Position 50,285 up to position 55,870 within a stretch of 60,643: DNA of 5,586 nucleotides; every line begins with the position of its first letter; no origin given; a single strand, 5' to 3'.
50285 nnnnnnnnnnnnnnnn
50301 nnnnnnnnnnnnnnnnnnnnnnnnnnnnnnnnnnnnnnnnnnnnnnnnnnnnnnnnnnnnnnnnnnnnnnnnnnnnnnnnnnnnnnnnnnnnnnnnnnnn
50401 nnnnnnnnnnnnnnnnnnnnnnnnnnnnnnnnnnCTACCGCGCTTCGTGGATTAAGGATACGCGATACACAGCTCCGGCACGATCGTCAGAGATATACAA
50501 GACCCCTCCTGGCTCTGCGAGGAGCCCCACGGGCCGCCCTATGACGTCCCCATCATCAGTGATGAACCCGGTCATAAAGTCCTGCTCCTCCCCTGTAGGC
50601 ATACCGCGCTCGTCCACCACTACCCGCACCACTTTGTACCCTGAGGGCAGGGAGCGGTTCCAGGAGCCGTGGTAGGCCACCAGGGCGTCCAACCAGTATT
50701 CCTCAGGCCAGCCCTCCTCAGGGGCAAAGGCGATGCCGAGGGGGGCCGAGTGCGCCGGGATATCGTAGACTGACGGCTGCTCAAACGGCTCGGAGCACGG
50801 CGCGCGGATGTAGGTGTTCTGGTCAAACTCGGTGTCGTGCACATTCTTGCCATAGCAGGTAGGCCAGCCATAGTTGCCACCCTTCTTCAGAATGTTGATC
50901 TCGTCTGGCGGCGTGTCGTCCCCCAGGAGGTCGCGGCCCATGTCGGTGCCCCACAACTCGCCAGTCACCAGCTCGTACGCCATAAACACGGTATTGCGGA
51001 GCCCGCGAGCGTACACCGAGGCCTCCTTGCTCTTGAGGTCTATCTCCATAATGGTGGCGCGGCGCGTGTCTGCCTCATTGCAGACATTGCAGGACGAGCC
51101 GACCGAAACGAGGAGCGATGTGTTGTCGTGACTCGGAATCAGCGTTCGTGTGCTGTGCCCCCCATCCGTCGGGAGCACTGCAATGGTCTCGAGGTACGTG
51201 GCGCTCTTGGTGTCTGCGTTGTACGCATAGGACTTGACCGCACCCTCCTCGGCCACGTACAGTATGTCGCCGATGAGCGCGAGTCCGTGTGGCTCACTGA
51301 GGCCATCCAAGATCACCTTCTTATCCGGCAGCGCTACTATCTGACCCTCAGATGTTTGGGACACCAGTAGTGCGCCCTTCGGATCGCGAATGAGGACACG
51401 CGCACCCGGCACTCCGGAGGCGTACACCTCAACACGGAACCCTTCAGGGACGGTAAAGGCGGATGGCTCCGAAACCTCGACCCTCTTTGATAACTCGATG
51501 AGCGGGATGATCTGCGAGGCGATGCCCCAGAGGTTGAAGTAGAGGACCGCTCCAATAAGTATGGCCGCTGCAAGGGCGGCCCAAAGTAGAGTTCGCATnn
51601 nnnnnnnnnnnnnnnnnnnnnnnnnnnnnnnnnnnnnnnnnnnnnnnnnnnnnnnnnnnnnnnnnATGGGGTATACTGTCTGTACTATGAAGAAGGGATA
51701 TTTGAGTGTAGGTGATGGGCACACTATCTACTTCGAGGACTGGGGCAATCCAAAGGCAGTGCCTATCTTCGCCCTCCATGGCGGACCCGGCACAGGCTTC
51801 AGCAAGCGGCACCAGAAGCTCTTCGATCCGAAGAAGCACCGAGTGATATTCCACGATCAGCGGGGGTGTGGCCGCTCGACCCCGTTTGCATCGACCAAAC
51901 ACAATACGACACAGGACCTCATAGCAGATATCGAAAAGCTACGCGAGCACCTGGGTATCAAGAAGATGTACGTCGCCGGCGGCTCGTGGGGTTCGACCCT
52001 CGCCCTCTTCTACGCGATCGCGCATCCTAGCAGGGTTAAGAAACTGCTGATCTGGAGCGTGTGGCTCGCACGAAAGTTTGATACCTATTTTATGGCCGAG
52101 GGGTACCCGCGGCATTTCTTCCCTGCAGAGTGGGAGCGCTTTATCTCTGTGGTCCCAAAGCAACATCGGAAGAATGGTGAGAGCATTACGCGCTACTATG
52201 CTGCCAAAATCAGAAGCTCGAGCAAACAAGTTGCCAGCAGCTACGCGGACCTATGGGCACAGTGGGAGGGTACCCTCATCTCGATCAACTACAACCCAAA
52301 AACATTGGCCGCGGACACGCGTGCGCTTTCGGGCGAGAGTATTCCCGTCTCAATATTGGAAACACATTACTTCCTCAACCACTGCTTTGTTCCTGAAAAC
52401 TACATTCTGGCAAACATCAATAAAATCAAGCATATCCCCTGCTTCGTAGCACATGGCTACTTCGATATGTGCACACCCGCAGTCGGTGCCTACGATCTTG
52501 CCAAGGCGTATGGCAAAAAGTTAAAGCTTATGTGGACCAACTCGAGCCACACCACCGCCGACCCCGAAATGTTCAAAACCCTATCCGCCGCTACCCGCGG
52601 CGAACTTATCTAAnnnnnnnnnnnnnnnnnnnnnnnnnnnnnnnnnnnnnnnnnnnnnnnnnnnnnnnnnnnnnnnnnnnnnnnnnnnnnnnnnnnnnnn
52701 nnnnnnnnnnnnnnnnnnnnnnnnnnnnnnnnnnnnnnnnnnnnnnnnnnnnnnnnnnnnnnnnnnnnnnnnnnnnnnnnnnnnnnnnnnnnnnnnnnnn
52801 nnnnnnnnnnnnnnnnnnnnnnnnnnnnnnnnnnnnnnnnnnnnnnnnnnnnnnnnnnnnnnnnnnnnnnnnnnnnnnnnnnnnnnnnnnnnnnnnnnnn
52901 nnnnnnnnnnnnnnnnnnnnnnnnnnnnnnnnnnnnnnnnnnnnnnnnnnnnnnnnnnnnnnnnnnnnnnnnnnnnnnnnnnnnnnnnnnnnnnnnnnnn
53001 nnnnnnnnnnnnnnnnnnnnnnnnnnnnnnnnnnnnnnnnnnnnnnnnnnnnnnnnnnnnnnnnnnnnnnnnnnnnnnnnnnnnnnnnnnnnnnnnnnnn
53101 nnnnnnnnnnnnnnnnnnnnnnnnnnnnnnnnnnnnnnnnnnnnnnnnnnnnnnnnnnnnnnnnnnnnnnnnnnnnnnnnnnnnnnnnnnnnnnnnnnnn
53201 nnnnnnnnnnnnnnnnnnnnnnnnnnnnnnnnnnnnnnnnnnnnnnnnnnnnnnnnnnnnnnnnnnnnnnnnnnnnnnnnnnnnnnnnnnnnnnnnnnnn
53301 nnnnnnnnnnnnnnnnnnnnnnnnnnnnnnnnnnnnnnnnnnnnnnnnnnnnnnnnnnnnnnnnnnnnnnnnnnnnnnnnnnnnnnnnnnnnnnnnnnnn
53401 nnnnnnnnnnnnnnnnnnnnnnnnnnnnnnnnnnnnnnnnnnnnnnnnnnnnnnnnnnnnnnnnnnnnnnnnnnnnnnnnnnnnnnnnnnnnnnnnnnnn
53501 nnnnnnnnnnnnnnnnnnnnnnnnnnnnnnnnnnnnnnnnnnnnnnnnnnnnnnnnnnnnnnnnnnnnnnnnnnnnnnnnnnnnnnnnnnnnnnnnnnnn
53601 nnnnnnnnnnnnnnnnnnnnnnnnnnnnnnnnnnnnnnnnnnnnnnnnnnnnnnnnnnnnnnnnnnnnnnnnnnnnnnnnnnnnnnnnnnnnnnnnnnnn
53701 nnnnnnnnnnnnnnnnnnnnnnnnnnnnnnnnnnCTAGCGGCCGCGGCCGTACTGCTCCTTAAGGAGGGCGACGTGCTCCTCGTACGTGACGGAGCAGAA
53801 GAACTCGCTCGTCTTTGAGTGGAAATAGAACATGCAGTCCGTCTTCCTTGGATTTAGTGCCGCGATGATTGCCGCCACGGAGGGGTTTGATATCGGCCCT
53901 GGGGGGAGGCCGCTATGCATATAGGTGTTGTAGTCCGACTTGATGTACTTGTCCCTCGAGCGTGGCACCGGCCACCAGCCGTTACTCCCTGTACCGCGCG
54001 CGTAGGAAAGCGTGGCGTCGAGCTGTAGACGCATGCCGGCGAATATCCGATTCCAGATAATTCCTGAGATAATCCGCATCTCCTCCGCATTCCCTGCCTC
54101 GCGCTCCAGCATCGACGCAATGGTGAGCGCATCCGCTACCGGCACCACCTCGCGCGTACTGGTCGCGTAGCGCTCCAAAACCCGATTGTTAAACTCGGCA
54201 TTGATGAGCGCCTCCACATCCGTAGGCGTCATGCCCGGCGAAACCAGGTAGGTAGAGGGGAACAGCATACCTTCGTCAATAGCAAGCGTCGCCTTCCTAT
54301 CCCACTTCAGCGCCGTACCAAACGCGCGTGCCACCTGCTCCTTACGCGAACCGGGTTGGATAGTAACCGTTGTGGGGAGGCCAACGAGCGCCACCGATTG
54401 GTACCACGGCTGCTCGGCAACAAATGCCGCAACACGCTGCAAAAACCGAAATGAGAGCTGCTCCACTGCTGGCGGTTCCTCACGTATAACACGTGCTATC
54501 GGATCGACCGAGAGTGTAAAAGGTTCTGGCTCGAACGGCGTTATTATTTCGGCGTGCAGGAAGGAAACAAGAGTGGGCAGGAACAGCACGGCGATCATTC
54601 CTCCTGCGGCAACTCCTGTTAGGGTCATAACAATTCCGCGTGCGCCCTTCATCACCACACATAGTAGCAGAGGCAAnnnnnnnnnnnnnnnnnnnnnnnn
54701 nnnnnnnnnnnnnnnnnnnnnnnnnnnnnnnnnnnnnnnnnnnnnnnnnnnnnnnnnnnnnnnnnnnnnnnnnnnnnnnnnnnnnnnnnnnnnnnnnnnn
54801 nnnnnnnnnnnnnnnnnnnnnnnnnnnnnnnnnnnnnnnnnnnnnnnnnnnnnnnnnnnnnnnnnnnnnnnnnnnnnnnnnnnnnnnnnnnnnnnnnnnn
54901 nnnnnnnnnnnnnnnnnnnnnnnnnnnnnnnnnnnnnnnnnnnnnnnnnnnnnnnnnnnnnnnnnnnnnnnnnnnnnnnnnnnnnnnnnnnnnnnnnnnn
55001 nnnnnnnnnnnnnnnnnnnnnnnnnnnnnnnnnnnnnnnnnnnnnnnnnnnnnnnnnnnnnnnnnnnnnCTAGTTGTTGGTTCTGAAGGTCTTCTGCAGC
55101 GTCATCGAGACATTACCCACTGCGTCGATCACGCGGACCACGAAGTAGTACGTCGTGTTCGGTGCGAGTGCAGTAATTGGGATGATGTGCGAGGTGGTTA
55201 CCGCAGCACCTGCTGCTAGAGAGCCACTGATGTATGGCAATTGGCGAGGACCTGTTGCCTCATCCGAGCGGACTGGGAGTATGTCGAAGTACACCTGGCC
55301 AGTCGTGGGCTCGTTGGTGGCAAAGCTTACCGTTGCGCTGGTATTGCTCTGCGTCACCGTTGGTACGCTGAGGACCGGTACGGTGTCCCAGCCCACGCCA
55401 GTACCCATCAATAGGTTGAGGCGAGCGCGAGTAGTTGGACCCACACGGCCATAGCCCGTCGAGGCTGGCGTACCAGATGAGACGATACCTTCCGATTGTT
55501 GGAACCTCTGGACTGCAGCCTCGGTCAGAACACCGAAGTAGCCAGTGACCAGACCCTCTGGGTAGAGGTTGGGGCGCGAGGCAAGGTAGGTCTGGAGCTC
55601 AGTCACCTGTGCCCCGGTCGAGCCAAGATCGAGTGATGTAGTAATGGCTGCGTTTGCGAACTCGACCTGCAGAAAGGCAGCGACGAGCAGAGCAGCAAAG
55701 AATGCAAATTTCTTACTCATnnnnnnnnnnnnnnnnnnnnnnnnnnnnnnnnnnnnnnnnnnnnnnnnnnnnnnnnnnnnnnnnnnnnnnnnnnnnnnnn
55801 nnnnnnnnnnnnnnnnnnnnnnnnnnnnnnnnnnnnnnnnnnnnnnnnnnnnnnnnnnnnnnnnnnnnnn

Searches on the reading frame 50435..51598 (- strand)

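Call 43: search_protein_families(library=pfam, max_evalue=0.001, proteins=[window:50435-51598:-])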
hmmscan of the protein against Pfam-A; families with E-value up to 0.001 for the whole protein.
window:50435-51598:- (387 aa): 2 families
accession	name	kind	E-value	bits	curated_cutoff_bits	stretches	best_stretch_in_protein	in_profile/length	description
PF07995.17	GSDH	-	1.2e-13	51.5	25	1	189-299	169-268/332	Glucose / Sorbosone dehydrogenase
PF22807.2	TrAA12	-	4.3e-11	42.2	30.9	1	86-378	38-376/463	TrAA12-like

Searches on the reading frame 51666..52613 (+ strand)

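Call 43: search_protein_families(library=pfam, max_evalue=0.001, proteins=[window:51666-52613:+])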
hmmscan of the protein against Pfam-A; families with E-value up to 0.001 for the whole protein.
window:51666-52613:+ (315 aa): 3 families
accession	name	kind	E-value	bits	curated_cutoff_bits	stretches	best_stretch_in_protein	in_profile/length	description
PF00561.26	Abhydrolase_1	-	1.2e-21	77.9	25.8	1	33-281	2-224/245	alpha/beta hydrolase fold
PF12146.15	Hydrolase_4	-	5.2e-09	36.2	27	1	56-131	30-108/239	Serine aminopeptidase, S33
PF12697.13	Abhydrolase_6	-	1.4e-05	26.3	26.3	1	37-159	4-143/217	Alpha/beta hydrolase family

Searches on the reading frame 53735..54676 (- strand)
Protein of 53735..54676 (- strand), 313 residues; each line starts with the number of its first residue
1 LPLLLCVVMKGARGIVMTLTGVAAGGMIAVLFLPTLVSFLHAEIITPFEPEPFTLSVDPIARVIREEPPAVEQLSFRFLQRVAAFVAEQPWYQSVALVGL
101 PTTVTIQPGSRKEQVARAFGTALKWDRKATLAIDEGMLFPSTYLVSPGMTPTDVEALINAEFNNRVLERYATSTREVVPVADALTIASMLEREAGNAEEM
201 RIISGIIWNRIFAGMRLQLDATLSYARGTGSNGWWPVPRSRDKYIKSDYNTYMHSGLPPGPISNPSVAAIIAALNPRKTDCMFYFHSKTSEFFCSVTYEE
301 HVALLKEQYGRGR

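Call 43: search_protein_families(library=pfam, max_evalue=0.001, proteins=[window:53735-54676:-])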
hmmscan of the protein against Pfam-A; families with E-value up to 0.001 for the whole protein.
window:53735-54676:- (313 aa): 1 family
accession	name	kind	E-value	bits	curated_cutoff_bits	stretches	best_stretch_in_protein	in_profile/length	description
PF02618.21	YceG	-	3.5e-50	171.5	32.4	1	102-304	69-272/275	YceG-like family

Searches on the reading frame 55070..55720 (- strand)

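Call 43: search_protein_families(library=pfam, max_evalue=0.001, proteins=[window:55070-55720:-])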
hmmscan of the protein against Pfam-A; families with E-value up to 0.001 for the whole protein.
window:55070-55720:- (216 aa): 2 families
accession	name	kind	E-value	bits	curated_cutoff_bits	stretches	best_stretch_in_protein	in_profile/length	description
PF01471.23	PG_binding_1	-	2.2e-10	41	23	1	35-83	1-47/57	Putative peptidoglycan binding domain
PF16656.11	Pur_ac_phosph_N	-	5.4e-06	27.3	30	1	121-199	7-82/93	Purple acid Phosphatase, N-terminal domain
